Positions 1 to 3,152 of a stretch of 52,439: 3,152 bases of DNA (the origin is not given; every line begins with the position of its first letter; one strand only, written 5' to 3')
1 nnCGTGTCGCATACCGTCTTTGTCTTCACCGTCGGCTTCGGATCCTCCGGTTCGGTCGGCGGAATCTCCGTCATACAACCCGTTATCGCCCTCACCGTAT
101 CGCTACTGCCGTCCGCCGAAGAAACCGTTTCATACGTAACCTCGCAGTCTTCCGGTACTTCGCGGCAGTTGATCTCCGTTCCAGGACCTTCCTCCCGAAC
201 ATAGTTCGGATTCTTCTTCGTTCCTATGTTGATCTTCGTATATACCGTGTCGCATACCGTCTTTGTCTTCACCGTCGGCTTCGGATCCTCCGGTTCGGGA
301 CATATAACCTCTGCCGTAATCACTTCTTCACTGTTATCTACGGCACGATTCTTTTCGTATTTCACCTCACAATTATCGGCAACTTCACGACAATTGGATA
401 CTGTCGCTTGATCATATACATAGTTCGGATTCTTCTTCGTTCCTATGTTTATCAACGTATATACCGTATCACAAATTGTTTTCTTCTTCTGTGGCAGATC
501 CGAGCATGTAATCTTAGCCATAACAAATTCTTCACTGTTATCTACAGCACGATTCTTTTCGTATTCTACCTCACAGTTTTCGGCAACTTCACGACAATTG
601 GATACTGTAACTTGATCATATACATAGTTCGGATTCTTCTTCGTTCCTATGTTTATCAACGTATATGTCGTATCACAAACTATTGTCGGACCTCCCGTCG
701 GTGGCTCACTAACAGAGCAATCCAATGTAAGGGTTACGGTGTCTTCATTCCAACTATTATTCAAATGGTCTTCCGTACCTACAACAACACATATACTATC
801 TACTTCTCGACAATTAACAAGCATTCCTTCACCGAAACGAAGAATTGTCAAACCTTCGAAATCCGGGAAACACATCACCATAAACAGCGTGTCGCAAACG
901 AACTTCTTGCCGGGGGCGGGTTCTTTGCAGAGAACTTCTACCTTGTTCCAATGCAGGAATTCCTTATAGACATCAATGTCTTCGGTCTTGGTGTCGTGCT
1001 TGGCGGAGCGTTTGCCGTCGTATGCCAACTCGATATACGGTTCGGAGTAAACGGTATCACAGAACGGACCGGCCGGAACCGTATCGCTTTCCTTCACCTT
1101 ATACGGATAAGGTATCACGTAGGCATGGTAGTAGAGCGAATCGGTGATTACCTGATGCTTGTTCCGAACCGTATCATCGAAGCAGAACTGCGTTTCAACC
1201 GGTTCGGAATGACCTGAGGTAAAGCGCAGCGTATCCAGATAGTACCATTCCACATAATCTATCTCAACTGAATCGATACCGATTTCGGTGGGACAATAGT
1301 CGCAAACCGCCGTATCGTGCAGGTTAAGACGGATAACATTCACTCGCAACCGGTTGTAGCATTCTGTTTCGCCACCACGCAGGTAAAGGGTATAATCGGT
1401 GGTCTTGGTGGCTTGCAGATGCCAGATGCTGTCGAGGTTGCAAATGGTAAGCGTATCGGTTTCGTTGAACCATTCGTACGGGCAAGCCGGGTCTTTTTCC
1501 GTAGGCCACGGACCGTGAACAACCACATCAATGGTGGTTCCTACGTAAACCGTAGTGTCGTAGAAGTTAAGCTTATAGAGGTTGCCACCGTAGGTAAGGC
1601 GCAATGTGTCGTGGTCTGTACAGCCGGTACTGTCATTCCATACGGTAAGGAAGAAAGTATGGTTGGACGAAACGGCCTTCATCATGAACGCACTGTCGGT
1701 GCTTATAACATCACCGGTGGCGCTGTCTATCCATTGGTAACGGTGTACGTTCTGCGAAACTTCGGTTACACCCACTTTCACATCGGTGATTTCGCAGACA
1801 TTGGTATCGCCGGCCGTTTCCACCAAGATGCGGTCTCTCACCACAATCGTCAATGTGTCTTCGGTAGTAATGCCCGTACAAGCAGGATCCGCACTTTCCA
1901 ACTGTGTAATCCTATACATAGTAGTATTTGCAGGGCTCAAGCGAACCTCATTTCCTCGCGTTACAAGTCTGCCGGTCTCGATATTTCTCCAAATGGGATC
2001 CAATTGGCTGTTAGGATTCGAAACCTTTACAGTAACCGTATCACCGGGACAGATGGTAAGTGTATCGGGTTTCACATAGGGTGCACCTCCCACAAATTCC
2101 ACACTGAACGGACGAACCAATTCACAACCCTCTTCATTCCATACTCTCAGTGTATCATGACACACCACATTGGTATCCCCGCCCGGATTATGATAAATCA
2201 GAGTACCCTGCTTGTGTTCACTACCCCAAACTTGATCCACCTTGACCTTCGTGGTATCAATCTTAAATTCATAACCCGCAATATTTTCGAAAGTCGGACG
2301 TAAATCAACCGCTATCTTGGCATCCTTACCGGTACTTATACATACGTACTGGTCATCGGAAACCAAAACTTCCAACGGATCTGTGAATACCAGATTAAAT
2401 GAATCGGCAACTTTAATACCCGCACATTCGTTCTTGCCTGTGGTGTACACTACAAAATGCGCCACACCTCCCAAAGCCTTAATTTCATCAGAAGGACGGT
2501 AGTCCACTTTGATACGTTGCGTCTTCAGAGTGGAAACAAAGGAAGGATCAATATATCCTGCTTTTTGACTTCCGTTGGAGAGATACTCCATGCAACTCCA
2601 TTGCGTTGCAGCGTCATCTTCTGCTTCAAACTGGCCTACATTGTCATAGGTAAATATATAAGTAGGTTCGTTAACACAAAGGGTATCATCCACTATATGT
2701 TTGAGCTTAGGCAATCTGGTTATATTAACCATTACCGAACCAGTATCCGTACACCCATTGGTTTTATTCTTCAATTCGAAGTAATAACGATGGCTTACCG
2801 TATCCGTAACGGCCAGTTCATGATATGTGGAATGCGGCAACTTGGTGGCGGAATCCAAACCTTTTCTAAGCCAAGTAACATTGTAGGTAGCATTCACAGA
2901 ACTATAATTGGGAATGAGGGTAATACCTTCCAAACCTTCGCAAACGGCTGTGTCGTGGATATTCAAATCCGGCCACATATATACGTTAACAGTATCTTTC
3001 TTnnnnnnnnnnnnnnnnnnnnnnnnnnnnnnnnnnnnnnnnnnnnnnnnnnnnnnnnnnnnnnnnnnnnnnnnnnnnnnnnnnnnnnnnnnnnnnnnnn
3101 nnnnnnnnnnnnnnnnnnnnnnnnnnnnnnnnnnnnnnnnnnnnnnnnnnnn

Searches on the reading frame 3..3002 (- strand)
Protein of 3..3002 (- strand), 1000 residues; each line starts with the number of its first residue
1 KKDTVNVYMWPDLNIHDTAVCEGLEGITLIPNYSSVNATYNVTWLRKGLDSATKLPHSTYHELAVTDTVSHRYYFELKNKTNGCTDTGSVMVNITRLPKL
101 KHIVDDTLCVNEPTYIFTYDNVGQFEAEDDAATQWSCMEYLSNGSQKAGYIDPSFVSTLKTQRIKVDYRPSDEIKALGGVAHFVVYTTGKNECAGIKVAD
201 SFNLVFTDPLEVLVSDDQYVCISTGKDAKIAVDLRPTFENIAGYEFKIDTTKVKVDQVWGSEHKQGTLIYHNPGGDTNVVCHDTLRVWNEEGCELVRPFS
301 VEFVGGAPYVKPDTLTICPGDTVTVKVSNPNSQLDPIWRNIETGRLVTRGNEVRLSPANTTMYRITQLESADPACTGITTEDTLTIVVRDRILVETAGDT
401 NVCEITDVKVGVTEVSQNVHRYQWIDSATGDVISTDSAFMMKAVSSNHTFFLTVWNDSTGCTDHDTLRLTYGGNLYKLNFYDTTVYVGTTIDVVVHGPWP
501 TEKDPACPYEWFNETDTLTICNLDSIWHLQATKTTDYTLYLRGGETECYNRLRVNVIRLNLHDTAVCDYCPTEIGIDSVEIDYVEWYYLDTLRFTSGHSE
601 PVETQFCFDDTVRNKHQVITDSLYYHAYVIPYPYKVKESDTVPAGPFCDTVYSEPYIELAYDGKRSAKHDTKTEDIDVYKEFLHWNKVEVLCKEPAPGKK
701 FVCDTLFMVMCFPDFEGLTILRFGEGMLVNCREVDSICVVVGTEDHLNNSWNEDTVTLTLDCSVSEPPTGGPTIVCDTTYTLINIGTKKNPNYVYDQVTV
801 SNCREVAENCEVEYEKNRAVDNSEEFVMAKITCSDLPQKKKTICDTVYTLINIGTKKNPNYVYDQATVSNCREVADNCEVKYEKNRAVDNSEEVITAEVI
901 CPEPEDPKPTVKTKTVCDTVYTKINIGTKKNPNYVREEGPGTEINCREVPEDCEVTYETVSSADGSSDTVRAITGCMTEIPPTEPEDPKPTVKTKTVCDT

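Call 89: find_homologous_proteins(query=window:3-3002:-, max_evalue=0.00001)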
Query window:3-3002:- (1000 aa): 2 proteins with E <= 0.00001 among 8000 candidates.
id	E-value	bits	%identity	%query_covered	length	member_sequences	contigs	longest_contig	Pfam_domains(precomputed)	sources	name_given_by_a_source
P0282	0.0e+0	1416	66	98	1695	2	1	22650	PF19081.7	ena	-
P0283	3.8e-217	742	42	94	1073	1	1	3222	PF19081.7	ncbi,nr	ncbi:MAG: hypothetical protein K2O66_00140, partial [Bacteroidales bacterium]|nr:hypothetical protei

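Call 91: find_encoding_contigs(protein=P0282, flank=10000, max_places=2)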
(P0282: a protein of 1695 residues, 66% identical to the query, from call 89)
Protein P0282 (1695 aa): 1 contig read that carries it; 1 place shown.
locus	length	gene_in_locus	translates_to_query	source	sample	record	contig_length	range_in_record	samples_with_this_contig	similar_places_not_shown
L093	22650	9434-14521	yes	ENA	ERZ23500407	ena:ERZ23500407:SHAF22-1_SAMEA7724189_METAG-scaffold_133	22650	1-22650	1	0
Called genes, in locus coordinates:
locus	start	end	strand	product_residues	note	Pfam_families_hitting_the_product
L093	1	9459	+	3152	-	?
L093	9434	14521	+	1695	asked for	PF19081:Ig_7 (faint)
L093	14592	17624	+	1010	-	-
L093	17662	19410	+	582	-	PF03577:Peptidase_C69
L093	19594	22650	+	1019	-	?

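Call 92: search_protein_families(library=ncbifam, proteins=[L093:14592-17624:+, L093:19594-22650:+, L093:17662-19410:+], max_evalue=0.01)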
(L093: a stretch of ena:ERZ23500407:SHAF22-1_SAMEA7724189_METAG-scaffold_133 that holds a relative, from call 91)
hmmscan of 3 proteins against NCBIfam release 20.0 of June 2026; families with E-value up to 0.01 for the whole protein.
L093:14592-17624:+ (1010 aa): 2 families
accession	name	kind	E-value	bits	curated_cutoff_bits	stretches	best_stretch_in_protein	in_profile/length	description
TIGR04183.1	Por_Secre_tail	domain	3.4e-06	27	23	1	927-999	1-66/72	T9SS type A sorting domain-containing protein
NF052323.1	T9SSA_dep_M6i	equivalog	0.0043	15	600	1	929-1008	962-1041/1043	T9SS-dependent M6-like inactivated metalloprotease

L093:19594-22650:+ (1019 aa): 0 families

L093:17662-19410:+ (582 aa): 2 families
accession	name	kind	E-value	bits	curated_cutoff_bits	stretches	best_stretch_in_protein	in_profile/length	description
NF033678.1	C69_fam_dipept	equivalog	1.3e-39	136.6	250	2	194-528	169-456/464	C69 family dipeptidase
NF040521.1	C45_proenzyme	subfamily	0.00068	19.1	85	1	21-180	89-227/313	C45 family autoproteolytic acyltransferase/hydrolase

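Call 96: search_protein_families(library=pfam, proteins=[L093:14592-17624:+, L093:19594-22650:+, P0282, window:3-3002:-], max_evalue=0.01)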
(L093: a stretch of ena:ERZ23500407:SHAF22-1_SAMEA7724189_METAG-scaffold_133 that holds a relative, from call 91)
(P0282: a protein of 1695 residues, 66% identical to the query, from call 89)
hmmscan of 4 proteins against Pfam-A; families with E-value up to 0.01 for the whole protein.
L093:14592-17624:+ (1010 aa): 2 families
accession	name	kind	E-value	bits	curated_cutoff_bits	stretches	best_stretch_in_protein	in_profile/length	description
PF13620.12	CarboxypepD_reg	-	0.0011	19.7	32.3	1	541-612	4-75/82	Carboxypeptidase regulatory-like domain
PF18962.6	Por_Secre_tail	-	0.0011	19.6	27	1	944-996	18-67/75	Secretion system C-terminal sorting domain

L093:19594-22650:+ (1019 aa): 1 family
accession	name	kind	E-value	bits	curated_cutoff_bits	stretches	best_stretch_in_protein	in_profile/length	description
PF19408.5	PKD_6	-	4.7e-08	33.7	25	1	782-834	29-78/82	PKD-like domain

P0282 (1695 aa): 1 family
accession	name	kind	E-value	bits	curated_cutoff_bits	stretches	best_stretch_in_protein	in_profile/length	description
PF19081.6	Ig_7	-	1.8e-15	57.4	27.3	2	1097-1162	8-72/84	Ig-like domain CHU_C associated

window:3-3002:- (1000 aa): 1 family
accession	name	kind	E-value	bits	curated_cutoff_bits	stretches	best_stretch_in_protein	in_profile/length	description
PF19081.6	Ig_7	-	4e-08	33.9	27.3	1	398-464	8-73/84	Ig-like domain CHU_C associated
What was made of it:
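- Closest known: sprC-sprD-sprB-sprF operon of Flavobacterium johnsoniae. Different: The orthologous giant lacks a T9SS sorting domain, and the gene after it is a separate 1,010-aa protein with a type A sorting domain and no hit to any other curated model (L093; calls 92, 96).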

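Call 97: search_protein_families(library=ncbifam, proteins=[P0282, L093:1-9459:+], max_evalue=0.1)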
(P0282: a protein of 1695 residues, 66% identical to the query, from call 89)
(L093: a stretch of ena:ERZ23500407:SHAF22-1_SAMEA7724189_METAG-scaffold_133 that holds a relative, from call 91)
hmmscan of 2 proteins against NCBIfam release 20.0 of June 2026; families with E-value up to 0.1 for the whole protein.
P0282 (1695 aa): 0 families

L093:1-9459:+ (3152 aa): 0 families
